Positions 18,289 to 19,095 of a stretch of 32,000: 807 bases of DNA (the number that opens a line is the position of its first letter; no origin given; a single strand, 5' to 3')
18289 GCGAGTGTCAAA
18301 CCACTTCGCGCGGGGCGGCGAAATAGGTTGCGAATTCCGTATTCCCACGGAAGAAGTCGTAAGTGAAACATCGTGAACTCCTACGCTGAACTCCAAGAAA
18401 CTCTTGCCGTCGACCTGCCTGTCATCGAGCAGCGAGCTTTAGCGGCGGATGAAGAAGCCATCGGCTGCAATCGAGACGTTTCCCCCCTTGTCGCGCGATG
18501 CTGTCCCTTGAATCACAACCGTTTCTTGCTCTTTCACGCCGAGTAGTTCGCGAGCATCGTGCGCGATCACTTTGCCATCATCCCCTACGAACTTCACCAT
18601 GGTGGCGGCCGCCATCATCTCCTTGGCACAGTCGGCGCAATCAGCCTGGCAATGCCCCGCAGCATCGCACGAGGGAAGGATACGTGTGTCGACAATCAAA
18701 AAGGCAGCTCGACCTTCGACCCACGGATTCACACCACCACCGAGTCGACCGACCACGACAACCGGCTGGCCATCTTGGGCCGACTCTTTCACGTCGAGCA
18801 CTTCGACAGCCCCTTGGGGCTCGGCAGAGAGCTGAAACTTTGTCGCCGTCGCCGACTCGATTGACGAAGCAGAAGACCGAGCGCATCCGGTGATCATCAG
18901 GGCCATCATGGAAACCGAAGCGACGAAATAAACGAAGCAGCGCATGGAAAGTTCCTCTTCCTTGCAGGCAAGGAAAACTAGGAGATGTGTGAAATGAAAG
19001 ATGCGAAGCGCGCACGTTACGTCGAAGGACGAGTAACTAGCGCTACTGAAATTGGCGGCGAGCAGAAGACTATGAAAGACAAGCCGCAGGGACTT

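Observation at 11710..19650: Lol-like split ABC tripartite pump with its own TolC, bracketed by three exported Cys-motif proteins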

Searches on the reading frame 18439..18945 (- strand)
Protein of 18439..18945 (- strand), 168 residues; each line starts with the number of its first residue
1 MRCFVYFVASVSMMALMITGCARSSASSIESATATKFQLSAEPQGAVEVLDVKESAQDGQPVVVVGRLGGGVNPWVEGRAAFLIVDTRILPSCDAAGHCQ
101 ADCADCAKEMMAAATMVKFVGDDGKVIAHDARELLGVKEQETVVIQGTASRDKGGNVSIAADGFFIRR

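Call 3: search_protein_families(library=pfam, proteins=[window:18439-18945:-], max_evalue=0.01)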
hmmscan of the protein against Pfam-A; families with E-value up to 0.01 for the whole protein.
window:18439-18945:- (168 aa): 0 families

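Call 5: search_protein_families(library=ncbifam, proteins=[window:18439-18945:-], max_evalue=0.01)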
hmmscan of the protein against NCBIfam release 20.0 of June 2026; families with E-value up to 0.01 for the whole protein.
window:18439-18945:- (168 aa): 0 families

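Call 7: find_homologous_proteins(query=window:18439-18945:-, max_evalue=0.001)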
Query window:18439-18945:- (168 aa): 70 proteins with E <= 0.001 among 211 candidates.
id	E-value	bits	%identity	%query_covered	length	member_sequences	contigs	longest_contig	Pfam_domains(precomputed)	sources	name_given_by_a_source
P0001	1.4e-99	348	97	100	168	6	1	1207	-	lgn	-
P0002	1.3e-70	254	68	100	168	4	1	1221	-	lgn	-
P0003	1.4e-69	251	70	97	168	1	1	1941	-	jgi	jgi:hypothetical protein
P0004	7.9e-69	248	69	99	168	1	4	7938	-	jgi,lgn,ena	-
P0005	8.6e-68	245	67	100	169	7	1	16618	-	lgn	-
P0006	1.7e-67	244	66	98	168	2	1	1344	-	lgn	-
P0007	3.5e-67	243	69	97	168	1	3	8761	-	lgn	-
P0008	3.7e-66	240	65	100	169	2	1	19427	-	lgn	-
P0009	1.8e-65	238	64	99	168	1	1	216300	-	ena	-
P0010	5.0e-65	236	63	100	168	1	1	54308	-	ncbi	ncbi:MAG: hypothetical protein ACKVP0_10195 [Pirellulaceae bacterium]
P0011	1.6e-64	235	64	100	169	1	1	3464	-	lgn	-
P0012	2.2e-64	234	67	91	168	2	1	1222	-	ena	-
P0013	3.9e-63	230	65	99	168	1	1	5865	-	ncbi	-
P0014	4.1e-63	230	67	98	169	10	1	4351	-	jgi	jgi:hypothetical protein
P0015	5.0e-62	226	63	98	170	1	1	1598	-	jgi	jgi:hypothetical protein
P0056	1.8e-50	189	52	100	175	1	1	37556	-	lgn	-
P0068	2.1e-32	130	44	97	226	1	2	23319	-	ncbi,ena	-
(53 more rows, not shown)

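Call 8: find_encoding_contigs(protein=P0009, flank=10000, max_places=2)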
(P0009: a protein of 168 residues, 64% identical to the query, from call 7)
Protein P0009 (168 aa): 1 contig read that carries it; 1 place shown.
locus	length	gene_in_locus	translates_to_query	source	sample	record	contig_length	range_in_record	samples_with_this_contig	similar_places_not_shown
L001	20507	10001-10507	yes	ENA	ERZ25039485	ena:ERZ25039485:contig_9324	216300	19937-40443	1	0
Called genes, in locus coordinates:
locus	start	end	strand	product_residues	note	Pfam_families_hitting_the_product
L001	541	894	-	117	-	-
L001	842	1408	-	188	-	PF02321:OEP (faint)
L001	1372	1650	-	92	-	-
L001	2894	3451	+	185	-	-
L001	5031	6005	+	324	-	-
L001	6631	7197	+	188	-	-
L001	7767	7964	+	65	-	-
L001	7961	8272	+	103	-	PF00873:ACR_tran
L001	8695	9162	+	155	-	PF00873:ACR_tran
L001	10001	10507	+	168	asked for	-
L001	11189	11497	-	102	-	-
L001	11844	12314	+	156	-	PF02687:FtsX (weak)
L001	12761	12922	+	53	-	-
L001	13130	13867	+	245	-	-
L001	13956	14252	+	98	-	-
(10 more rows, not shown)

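Call 9: find_encoding_contigs(protein=P0068, flank=10000, max_places=2)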
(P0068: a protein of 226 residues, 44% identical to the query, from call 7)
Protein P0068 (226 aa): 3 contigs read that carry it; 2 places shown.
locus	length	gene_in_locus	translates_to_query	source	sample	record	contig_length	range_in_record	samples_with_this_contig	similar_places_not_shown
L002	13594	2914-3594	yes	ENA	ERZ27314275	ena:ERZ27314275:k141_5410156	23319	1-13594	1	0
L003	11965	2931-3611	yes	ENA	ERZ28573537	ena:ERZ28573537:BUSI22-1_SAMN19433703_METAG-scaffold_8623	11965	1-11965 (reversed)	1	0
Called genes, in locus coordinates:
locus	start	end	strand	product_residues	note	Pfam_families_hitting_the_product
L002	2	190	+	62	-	?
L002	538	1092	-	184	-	-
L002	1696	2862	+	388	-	PF12704:MacB_PCD, PF02687:FtsX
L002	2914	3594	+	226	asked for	-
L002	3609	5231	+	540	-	PF25919:BSH_CusB (weak), PF25954:Beta-barrel_RND_2 (weak), PF25989:YknX_C (weak)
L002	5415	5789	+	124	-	PF13366:PDDEXK_3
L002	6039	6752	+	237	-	PF00005:ABC_tran, PF13481:AAA_25 (faint)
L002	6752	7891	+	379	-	PF12704:MacB_PCD, PF02687:FtsX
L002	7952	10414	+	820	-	PF00122:E1-E2_ATPase, PF00702:Hydrolase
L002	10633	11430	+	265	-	PF06439:3keto-disac_hyd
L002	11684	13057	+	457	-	PF02674:Colicin_V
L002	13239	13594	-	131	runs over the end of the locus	PF01850:PIN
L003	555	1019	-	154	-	-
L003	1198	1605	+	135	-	-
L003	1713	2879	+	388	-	PF12704:MacB_PCD, PF02687:FtsX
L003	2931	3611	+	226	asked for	-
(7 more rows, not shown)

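Call 10: find_encoding_contigs(protein=P0056, flank=10000, max_places=2)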
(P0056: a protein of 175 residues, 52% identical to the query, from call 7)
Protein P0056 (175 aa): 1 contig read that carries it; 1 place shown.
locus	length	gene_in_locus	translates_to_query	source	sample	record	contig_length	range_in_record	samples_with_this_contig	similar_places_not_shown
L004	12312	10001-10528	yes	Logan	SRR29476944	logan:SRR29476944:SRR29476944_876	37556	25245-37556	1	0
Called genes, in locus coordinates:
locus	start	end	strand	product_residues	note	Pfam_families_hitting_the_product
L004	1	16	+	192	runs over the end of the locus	-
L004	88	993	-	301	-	PF02195:ParB_N, PF07506:RepB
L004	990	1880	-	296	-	PF02195:ParB_N, PF07506:RepB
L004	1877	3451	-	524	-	PF00239:Resolvase, PF07508:Recombinase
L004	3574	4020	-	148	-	PF00486:Trans_reg_C (weak)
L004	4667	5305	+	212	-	PF13532:2OG-FeII_Oxy_2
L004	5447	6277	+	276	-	-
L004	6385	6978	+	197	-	PF01986:DUF123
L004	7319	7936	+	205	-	PF04471:Mrr_cat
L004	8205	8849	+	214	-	-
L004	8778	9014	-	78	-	-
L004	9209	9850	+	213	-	-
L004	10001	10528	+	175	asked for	-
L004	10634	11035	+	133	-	-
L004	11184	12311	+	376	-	?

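Call 16: find_related_loci(query=A1, collection=genome_contigs, flank=10000)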
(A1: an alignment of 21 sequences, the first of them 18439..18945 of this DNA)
Query A1 (168 aa) in genome_contigs; peptide patterns used: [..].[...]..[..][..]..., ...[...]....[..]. (x = any residue, [..] = any of these).
255 stretches matched a pattern; 73 encode a relative of the query (tblastn E <= 1e-3); 73 distinct loci.
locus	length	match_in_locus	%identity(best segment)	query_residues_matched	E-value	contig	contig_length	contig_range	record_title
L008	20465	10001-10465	61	14-168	4e-64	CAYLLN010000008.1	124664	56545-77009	MAG TPA_asm: uncultured Pirellulaceae bacterium isolate SRP287051_co1_70 genome assembly, contig: NODE_324_length_124664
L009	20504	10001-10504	63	1-168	8e-64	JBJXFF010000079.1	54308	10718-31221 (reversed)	MAG: Pirellulaceae bacterium isolate F1F2.bin.526 k127_1264491, whole genome shotgun sequence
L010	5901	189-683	56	8-168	4e-58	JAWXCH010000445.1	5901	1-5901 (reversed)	MAG: Planctomycetota bacterium isolate P2IB.134 k99_1603822, whole genome shotgun sequence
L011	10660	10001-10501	53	1-168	4e-57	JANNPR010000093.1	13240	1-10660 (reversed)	MAG: Planctomycetota bacterium isolate SOY_34_concoct_338_sub SOY_34_k141_1614484, whole genome shotgun sequence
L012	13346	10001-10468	54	12-168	3e-54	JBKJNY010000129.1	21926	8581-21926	MAG: Pirellulaceae bacterium isolate ant_bin.39 S1Ck117_3627292_flag_0_multi_24.9890_len_21926, whole genome shotgun seq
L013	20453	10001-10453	51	15-168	2e-46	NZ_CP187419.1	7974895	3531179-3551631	Anatilimnocola sp. NA78 chromosome, complete genome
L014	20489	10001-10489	49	6-168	3e-45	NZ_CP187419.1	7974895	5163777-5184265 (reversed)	Anatilimnocola sp. NA78 chromosome, complete genome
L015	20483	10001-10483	46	1-168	2e-43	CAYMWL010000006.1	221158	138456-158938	MAG TPA_asm: uncultured Pirellulaceae bacterium isolate SRP287051_co2_180 genome assembly, contig: NODE_75_length_221158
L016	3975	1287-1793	45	7-167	9e-41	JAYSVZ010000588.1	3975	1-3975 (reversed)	MAG: Planctomycetota bacterium isolate GFS_12863 GFS_12863_587, whole genome shotgun sequence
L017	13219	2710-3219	41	6-167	1e-38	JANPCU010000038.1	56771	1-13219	MAG: Planctomycetota bacterium isolate VAR_78_metabat_466 VAR_78_k141_3662263, whole genome shotgun sequence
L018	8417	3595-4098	43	7-167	2e-38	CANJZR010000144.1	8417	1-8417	MAG: Planctomycetaceae bacterium isolate RH-23may17-954 genome assembly, contig: RH-23may17-C69659, whole genome shotgun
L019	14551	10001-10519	41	3-167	2e-37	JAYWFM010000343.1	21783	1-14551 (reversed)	MAG: Planctomycetota bacterium isolate GL99_UP_concoct_187 GL99_UP_concoct_187_342, whole genome shotgun sequence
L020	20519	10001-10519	39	1-168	6e-37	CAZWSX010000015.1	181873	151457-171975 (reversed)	MAG TPA_asm: uncultured Pirellulaceae bacterium isolate SRP287051_co1_192 genome assembly, contig: NODE_152_length_18187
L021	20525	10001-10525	38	1-168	4e-37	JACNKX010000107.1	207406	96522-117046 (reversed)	MAG: Planctomycetota bacterium isolate NIOZ-UU7 NIOZ-UU_NODE_17_length_207406_cov_13.4569, whole genome shotgun sequence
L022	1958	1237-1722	43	13-167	9e-37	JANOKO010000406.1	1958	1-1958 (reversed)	MAG: Planctomycetota bacterium isolate VAR_48_concoct_1 VAR_48_k141_3116985, whole genome shotgun sequence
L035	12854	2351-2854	37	4-168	2e-32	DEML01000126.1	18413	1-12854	MAG TPA_asm: Planctomycetaceae bacterium UBA2671 UBA2671_contig_8741, whole genome shotgun sequence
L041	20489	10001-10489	38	14-166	3e-31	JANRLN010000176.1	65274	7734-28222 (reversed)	MAG: Planctomycetaceae bacterium isolate bins.205 k141_79160, whole genome shotgun sequence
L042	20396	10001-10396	46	37-166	2e-31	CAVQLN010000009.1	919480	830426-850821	MAG: uncultured Planctomycetota bacterium isolate MFD02840.bin.2.238 genome assembly, contig: contig_15022, whole genome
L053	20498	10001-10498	37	8-167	8e-30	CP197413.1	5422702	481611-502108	Planctomycetaceae bacterium SH248 chromosome, whole genome shotgun sequence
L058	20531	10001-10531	40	1-167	1e-27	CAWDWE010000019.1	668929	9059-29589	MAG: Pirellulaceae bacterium isolate MFD05684.bin.1.174 genome assembly, contig: contig_66256, whole genome shotgun sequ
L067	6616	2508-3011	38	13-168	1e-23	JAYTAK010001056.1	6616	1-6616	MAG: Candidatus Kuenenia sp. isolate GFS_13877 GFS_13877_1055, whole genome shotgun sequence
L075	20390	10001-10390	42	36-168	2e-20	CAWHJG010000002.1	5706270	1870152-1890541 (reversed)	MAG: Pirellulales bacterium isolate MFD02840.bin.2.287 genome assembly, contig: contig_3989, whole genome shotgun sequen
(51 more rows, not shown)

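Call 20: search_protein_families(library=ncbifam, proteins=[L002:7952-10414:+, L053:17350-19800:+, L013:6289-8619:-], max_evalue=0.001)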
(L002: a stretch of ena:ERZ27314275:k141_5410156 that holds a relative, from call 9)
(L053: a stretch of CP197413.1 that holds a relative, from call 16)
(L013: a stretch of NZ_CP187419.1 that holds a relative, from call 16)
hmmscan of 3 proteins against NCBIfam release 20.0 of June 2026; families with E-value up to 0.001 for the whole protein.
L002:7952-10414:+ (820 aa): 20 families
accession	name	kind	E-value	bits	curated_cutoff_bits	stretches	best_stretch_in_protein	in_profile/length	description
TIGR01525.1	ATPase-IB_hvy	subfamily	1.4e-176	588.7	346.25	1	243-814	1-560/560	heavy metal translocating P-type ATPase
NF008262.1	PRK11033.1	equivalog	3.3e-150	501.9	1005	1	194-817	131-730/731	zinc/cadmium/mercury/lead-transporting ATPase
TIGR01512.1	ATPase-IB2_Cd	subfamily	6.4e-149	496.8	313.5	2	244-598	2-305/494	cadmium family heavy metal-translocating P-type ATPase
NF033775.1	P_type_ZntA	exception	5.7e-131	438.2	1240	1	219-816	158-730/732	Zn(II)/Cd(II)/Pb(II) translocating P-type ATPase ZntA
TIGR01511.1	ATPase-IB1_Cu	subfamily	3.4e-119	399.2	397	1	225-814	2-541/542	copper-translocating P-type ATPase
NF007952.0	PRK10671.1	equivalog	6.9e-98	328.8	1316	1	263-777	293-786/838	copper-exporting P-type ATPase CopA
TIGR01494.1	ATPase_P-type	subfamily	3.4e-77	259.9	62.3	1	266-788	2-461/478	HAD-IC family P-type ATPase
TIGR01497.1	kdpB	equivalog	8.8e-53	179.4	527.9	1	274-746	81-547/675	potassium-transporting ATPase subunit KdpB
TIGR01647.1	ATPase-IIIA_H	equivalog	1.9e-47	161.9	615.5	2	243-686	38-483/755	plasma-membrane proton-efflux P-type ATPase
TIGR01116.1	ATPase-IIA1_Ca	equivalog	2.6e-44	151.5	703.4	2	245-520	12-280/799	calcium-translocating P-type ATPase, SERCA-type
NF010609.0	PRK14010.1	equivalog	1.2e-43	149.3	1323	1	272-745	78-541/673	K(+)-transporting ATPase subunit B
TIGR01522.1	ATPase-IIA2_Ca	equivalog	1.5e-42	145.4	798.3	3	282-534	102-348/854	calcium-transporting P-type ATPase, PMR1-type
TIGR01524.1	ATPase-IIIB_Mg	equivalog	2e-35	121.9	610.75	2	246-542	75-373/867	magnesium-translocating P-type ATPase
TIGR01106.1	ATPase-IIC_X-K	subfamily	2.9e-34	118.1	946.1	2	277-520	121-359/997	Na,H/K antiporter P-type ATPase subunit alpha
TIGR01523.1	ATPase-IID_K-Na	equivalog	1.6e-32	112.1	645.05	3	693-764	677-749/997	potassium/sodium efflux P-type ATPase, fungal-type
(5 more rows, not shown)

L053:17350-19800:+ (816 aa): 20 families
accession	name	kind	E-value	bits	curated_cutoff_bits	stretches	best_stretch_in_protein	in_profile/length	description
TIGR01525.1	ATPase-IB_hvy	subfamily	2.2e-181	604.5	346.25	1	239-810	1-560/560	heavy metal translocating P-type ATPase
NF008262.1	PRK11033.1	equivalog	6.9e-157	524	1005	1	169-813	112-730/731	zinc/cadmium/mercury/lead-transporting ATPase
TIGR01512.1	ATPase-IB2_Cd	subfamily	7.7e-156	519.6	313.5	2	239-596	1-307/494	cadmium family heavy metal-translocating P-type ATPase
NF033775.1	P_type_ZntA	exception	3.9e-140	468.4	1240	1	192-812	137-730/732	Zn(II)/Cd(II)/Pb(II) translocating P-type ATPase ZntA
TIGR01511.1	ATPase-IB1_Cu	subfamily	3.1e-117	392.7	397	1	225-810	6-541/542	copper-translocating P-type ATPase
NF007952.0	PRK10671.1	equivalog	6.7e-96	322.3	1316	1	259-813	293-834/838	copper-exporting P-type ATPase CopA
TIGR01494.1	ATPase_P-type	subfamily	1.3e-81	274.5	62.3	1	262-787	2-464/478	HAD-IC family P-type ATPase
TIGR01497.1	kdpB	equivalog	1.4e-54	185.4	527.9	1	271-751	82-556/675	potassium-transporting ATPase subunit KdpB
TIGR01647.1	ATPase-IIIA_H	equivalog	3.5e-46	157.7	615.5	2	239-683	38-484/755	plasma-membrane proton-efflux P-type ATPase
NF010609.0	PRK14010.1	equivalog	8e-46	156.5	1323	1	269-755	79-555/673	K(+)-transporting ATPase subunit B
TIGR01522.1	ATPase-IIA2_Ca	equivalog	1.2e-41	142.4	798.3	3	279-522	103-340/854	calcium-transporting P-type ATPase, PMR1-type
TIGR01116.1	ATPase-IIA1_Ca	equivalog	5e-40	137.4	703.4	2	629-790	455-634/799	calcium-translocating P-type ATPase, SERCA-type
TIGR01106.1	ATPase-IIC_X-K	subfamily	2.2e-36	125.1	946.1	3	273-516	121-359/997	Na,H/K antiporter P-type ATPase subunit alpha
TIGR01524.1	ATPase-IIIB_Mg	equivalog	1.6e-35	122.2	610.75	2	239-537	72-372/867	magnesium-translocating P-type ATPase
TIGR01523.1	ATPase-IID_K-Na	equivalog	1.7e-32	112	645.05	3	689-762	677-751/997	potassium/sodium efflux P-type ATPase, fungal-type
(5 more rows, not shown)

L013:6289-8619:- (776 aa): 27 families (the best 25 are shown)
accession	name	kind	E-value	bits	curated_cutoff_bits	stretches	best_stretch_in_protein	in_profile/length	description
TIGR01525.1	ATPase-IB_hvy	subfamily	1.9e-187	624.6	346.25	1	194-771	1-560/560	heavy metal translocating P-type ATPase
NF007952.0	PRK10671.1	equivalog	2.5e-186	621.4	1316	1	123-771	187-831/838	copper-exporting P-type ATPase CopA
TIGR01511.1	ATPase-IB1_Cu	subfamily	3.9e-173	577.2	397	1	176-772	2-542/542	copper-translocating P-type ATPase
TIGR01512.1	ATPase-IB2_Cd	subfamily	1.4e-121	406.7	313.5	2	236-557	20-305/494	cadmium family heavy metal-translocating P-type ATPase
NF008262.1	PRK11033.1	equivalog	4.1e-109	366.1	1005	1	236-772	197-728/731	zinc/cadmium/mercury/lead-transporting ATPase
NF033775.1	P_type_ZntA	exception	1.3e-96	324.5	1240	1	236-772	202-729/732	Zn(II)/Cd(II)/Pb(II) translocating P-type ATPase ZntA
TIGR01494.1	ATPase_P-type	subfamily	1.4e-90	304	62.3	1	239-757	1-474/478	HAD-IC family P-type ATPase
TIGR01497.1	kdpB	equivalog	4.7e-64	216.7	527.9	1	190-701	31-546/675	potassium-transporting ATPase subunit KdpB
TIGR01647.1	ATPase-IIIA_H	equivalog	5.3e-55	186.9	615.5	2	234-644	55-485/755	plasma-membrane proton-efflux P-type ATPase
NF010609.0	PRK14010.1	equivalog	1e-53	182.5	1323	1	202-701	38-541/673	K(+)-transporting ATPase subunit B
TIGR01517.1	ATPase-IIB_Ca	equivalog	1.3e-46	159.2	507.05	3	274-497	159-391/882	calcium-translocating P-type ATPase, PMCA-type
TIGR01522.1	ATPase-IIA2_Ca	equivalog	3.5e-39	134.2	798.3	3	643-749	567-669/854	calcium-transporting P-type ATPase, PMR1-type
TIGR01657.1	P-ATPase-V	hypoth_equivalog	3.1e-37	127.7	618.25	4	642-689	781-828/1055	ATP13A2 family polyamine export P-type ATPase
TIGR01116.1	ATPase-IIA1_Ca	equivalog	8.6e-35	120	703.4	2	591-727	456-607/799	calcium-translocating P-type ATPase, SERCA-type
TIGR01524.1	ATPase-IIIB_Mg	equivalog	1.4e-32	112.5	610.75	3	643-709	582-648/867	magnesium-translocating P-type ATPase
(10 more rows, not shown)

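Call 26: predict_structure(alignment_id=A2)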
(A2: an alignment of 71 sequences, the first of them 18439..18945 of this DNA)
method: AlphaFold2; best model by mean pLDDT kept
length: 168 residues; sequences in the alignment: 71
mean_pLDDT: 81.4   pTM: 0.73
mean pLDDT of the five models: 81.4, 78.7, 78.1, 77.9, 77.1
residues with pLDDT >= 90: 96; 70-90: 33; 50-70: 11; < 50: 28
segments of 3 or more residues with pLDDT < 50: 1-10, 12-17, 19-30
pLDDT, mean of each block of 10 residues (from residue 1): 43 44 45 76 96 96 93 88 93 70 83 95 92 86 96 95 93
secondary structure, 60 per line:
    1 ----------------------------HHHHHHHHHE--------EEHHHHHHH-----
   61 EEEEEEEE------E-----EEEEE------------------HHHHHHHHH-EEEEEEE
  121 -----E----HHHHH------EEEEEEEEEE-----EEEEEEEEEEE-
elements in order: H29-37 H49-55 E61-68 E81-85 H104-112 E114-120 H131-135 E142-151 E157-167

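Call 31: fold_search(model_id=the predicted structure, library=pdb)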
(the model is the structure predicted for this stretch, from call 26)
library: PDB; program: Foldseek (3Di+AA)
matches with E <= 10: 921; with E <= 0.001: 10
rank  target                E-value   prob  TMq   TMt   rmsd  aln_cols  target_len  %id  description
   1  8d0b_C                2.6e-04  1.00  0.42  0.56   6.1       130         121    8  Human CST-DNA polymerase alpha/primase preinitiation complex bound to 4xTEL-foldback template (released 2022-06-22)
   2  6ns0_A                3.4e-04  1.00  0.42  0.15   5.2       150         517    9  Crystal Structure of Lysyl-tRNA Synthetase from Chlamydia trachomatis complexed with L-lysine and Cladosporin (released 2019-02-06)
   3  4joi_C                3.8e-04  1.00  0.40  0.55   5.9       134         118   10  Crystal structure of the human telomeric Stn1-Ten1 complex (released 2013-05-29)
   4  4h02_C                5.3e-04  1.00  0.37  0.16   6.0       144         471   11  Crystal structure of P. falciparum Lysyl-tRNA synthetase (released 2013-05-01)
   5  6aqh_B                5.7e-04  1.00  0.39  0.15   6.8       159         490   12  Crystal Structure of Lysyl-tRNA Synthetase from Mycobacterium thermoresistibile complexed with L-lysine and Cladospori (released 2017-08-30)
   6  9jkl                  6.0e-04  1.00  0.38  0.15   6.0       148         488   16  LYSYL-TRNA SYNTHETASE(LysRS) COMPLEXED WITH LYSINE (released 2025-09-10)
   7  6aqh_A                6.9e-04  1.00  0.38  0.15   6.6       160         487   13  Crystal Structure of Lysyl-tRNA Synthetase from Mycobacterium thermoresistibile complexed with L-lysine and Cladospori (released 2017-08-30)
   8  6ka6_A                6.9e-04  1.00  0.37  0.15   6.0       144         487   11  Crystal structure of plasmodium lysyl-tRNA synthetase in complex with a cladosporin derivative 1 (released 2020-04-08)
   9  6agt_C                8.9e-04  1.00  0.38  0.15   6.6       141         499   12  Crystal structure of PfKRS complexed with chromone inhibitor (released 2019-03-13)
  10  3e9h_A                8.9e-04  0.98  0.33  0.14   8.3       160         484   13  Lysyl-tRNA synthetase from Bacillus stearothermophilus complexed with L-Lysylsulfamoyl adenosine (released 2009-07-14)
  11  6o3f_B                1.0e-03  1.00  0.42  0.16   5.9       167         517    8  Crystal Structure of Lysyl-tRNA Synthetase from Chlamydia trachomatis with complexed with L-lysine and a difluoro cycl (released 2019-03-27)
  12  6aqg_A                1.1e-03  0.99  0.37  0.15   7.0       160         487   12  Crystal Structure of Lysyl-tRNA Synthetase from Mycobacterium ulcerans complexed with L-lysine and Cladosporin (released 2017-08-30)
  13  9qbr                  1.2e-03  1.00  0.38  0.16   6.9       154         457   12  CRYSTAL STRUCTURE OF LYSYL-TRNA SYNTHETASE FROM Mycobacterium tuberculosis COMPLEXED WITH L-LYSINE AND INHIBITOR DDD0199 (released 2025-08-13)
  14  4h02_B                1.2e-03  1.00  0.37  0.16   6.1       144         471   11  Crystal structure of P. falciparum Lysyl-tRNA synthetase (released 2013-05-01)
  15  6aqg_C                1.2e-03  1.00  0.38  0.16   6.8       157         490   13  Crystal Structure of Lysyl-tRNA Synthetase from Mycobacterium ulcerans complexed with L-lysine and Cladosporin (released 2017-08-30)
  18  1nnx                  1.4e-03  1.00  0.37  0.61   5.3       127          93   18  Structure of the hypothetical protein ygiW from E. coli. (released 2004-03-09)
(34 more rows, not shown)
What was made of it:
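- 18439..18945 (-): 168-aa lipoprotein with an OB fold. A 4-Cys loop (C93-x5-C99-x3-C103-x2-C106) is inserted after strand 3. This is the 'upstream' paralogue of the family's core lipoprotein. The AF2 model has pLDDT 81.4 and shows an OB fold, with Foldseek hits to Ten1, the LysRS anticodon OB domain and YgiW (calls 26, 31).
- On OB-fold periplasmic proteins (BOF/YgiW-like; CusF-like chaperones): Foldseek hits are Ten1, the LysRS/AspRS anticodon OB domain and YgiW (1nnx), at E 3e-4 to 1e-3 (calls 26, 31).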

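Call 36: search_protein_families(library=pfam, proteins=[L053:7852-8262:+, L009:10527-11018:+, L011:9309-9818:+], max_evalue=1)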
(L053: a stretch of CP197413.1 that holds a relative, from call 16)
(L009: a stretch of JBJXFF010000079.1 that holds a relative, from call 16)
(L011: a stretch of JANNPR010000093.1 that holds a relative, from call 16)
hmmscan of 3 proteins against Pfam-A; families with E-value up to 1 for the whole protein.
L053:7852-8262:+ (136 aa): 0 families

L009:10527-11018:+ (163 aa): 0 families

L011:9309-9818:+ (169 aa): 0 families
